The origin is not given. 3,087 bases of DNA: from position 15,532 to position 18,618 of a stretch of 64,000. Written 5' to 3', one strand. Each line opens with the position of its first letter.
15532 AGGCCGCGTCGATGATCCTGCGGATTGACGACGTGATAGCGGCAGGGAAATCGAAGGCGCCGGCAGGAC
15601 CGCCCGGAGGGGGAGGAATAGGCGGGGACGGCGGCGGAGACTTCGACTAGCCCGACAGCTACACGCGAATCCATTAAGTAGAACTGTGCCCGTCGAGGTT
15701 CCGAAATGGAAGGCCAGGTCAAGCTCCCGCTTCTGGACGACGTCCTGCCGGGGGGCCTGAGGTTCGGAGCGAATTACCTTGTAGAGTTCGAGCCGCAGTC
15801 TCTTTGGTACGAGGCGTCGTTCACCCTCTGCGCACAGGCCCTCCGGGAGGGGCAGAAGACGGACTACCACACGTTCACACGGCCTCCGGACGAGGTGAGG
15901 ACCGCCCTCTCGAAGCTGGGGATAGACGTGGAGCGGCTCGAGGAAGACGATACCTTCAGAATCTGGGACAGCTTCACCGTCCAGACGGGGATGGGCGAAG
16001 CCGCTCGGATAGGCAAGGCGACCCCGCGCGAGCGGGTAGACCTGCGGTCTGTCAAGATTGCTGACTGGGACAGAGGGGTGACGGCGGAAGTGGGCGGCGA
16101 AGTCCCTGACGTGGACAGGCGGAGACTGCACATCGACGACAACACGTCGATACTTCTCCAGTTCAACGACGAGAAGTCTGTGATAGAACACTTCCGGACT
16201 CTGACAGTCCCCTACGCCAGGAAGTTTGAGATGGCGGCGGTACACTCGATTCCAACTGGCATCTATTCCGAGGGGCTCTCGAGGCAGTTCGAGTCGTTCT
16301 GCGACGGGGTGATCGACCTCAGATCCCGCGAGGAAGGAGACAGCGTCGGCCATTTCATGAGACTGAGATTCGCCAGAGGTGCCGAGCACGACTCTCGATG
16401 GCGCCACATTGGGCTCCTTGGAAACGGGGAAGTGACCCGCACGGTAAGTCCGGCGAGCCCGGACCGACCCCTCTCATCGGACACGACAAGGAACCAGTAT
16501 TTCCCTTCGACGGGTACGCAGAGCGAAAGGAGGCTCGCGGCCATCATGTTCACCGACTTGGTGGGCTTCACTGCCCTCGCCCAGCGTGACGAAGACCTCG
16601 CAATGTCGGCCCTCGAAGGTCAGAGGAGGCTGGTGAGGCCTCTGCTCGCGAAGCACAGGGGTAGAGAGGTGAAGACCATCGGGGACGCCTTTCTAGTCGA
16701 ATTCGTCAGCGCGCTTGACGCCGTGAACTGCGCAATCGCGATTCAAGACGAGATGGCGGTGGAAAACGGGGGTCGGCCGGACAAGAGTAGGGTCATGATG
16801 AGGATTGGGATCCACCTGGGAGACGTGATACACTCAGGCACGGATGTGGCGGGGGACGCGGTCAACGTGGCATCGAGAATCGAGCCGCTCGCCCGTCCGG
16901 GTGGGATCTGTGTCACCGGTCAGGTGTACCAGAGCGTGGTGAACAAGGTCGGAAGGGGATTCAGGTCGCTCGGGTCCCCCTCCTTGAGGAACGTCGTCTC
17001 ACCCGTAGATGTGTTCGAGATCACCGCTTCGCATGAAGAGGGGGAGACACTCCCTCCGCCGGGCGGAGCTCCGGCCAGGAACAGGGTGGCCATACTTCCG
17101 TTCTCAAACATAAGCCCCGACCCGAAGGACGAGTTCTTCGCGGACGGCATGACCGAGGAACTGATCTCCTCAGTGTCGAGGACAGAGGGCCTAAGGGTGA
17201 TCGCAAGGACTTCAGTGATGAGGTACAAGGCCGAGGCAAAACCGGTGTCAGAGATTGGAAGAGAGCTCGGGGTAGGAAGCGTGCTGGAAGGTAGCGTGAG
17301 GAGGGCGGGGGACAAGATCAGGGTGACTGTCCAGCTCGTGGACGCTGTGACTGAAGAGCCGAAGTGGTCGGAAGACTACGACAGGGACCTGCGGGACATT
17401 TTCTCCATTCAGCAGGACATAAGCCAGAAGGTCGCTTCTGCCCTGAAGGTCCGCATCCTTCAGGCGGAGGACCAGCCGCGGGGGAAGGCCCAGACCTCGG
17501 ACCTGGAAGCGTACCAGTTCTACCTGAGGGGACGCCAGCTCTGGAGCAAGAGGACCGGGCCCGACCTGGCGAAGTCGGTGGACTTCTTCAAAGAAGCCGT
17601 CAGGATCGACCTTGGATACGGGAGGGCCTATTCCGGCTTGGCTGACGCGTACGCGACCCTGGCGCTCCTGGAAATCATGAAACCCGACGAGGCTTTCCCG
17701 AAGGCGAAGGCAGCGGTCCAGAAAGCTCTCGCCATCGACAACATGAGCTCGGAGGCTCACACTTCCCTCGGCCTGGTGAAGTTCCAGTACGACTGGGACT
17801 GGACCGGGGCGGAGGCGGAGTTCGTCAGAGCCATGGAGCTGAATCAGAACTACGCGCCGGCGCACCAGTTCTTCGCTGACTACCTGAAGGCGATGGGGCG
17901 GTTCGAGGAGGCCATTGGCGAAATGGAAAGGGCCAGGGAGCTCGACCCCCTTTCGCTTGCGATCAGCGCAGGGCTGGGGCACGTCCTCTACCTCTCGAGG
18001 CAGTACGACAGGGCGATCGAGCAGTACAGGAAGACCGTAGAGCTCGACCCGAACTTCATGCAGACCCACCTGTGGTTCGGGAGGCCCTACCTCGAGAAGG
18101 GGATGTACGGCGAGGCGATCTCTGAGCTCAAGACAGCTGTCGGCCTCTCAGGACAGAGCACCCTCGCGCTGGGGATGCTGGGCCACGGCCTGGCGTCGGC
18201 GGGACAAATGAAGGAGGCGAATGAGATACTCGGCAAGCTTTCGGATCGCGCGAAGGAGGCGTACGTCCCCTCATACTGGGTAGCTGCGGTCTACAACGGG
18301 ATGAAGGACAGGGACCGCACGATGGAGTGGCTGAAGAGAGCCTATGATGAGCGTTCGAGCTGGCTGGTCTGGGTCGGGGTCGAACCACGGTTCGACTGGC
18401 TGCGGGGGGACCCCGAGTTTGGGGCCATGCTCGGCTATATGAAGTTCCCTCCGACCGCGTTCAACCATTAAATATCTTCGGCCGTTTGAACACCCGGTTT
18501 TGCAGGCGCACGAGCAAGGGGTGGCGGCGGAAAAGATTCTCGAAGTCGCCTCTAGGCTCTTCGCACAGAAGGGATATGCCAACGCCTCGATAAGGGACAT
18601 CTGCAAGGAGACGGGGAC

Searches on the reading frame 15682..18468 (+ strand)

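Call 49: search_protein_families(library=pfam, proteins=[window:15682-18468:+], max_evalue=0.001)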
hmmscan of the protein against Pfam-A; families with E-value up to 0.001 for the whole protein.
window:15682-18468:+ (929 aa): 12 families
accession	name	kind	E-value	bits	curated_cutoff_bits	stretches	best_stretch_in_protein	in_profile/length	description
PF00211.25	Guanylate_cyc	-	2.5e-17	63.5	21.9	1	286-419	9-155/183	Adenylate and Guanylate cyclase catalytic domain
PF13414.12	TPR_11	-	1.8e-14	53.5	26.8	1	766-807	1-42/42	TPR repeat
PF14559.12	TPR_19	-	8.9e-12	45.6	25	1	737-791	3-57/68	Tetratricopeptide repeat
PF07719.23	TPR_2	-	4.9e-10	39.2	27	1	765-791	7-33/34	Tetratricopeptide repeat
PF13428.12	TPR_14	-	2.2e-07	31.3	23.5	0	729-766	5-42/44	Tetratricopeptide repeat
PF13432.12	TPR_16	-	2.8e-07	31.3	32.7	1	732-791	4-63/65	Tetratricopeptide repeat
PF13431.12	TPR_17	-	1.1e-06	28.8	24.4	0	782-813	2-33/34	Tetratricopeptide repeat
PF06745.19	ATPase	-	1.8e-06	28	26.6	1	18-239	8-213/231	KaiC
PF13181.12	TPR_8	-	1.9e-06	28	25.7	0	765-791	7-33/34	Tetratricopeptide repeat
PF12895.13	ANAPC3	-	4.3e-06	27.4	27.2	0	741-817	5-80/82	Anaphase-promoting complex, cyclosome, subunit 3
PF13424.12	TPR_12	-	1.2e-05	25.8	30.1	0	731-789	9-75/77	Tetratricopeptide repeat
PF00515.34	TPR_1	-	4e-05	23.7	27.8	1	764-792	6-34/34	Tetratricopeptide repeat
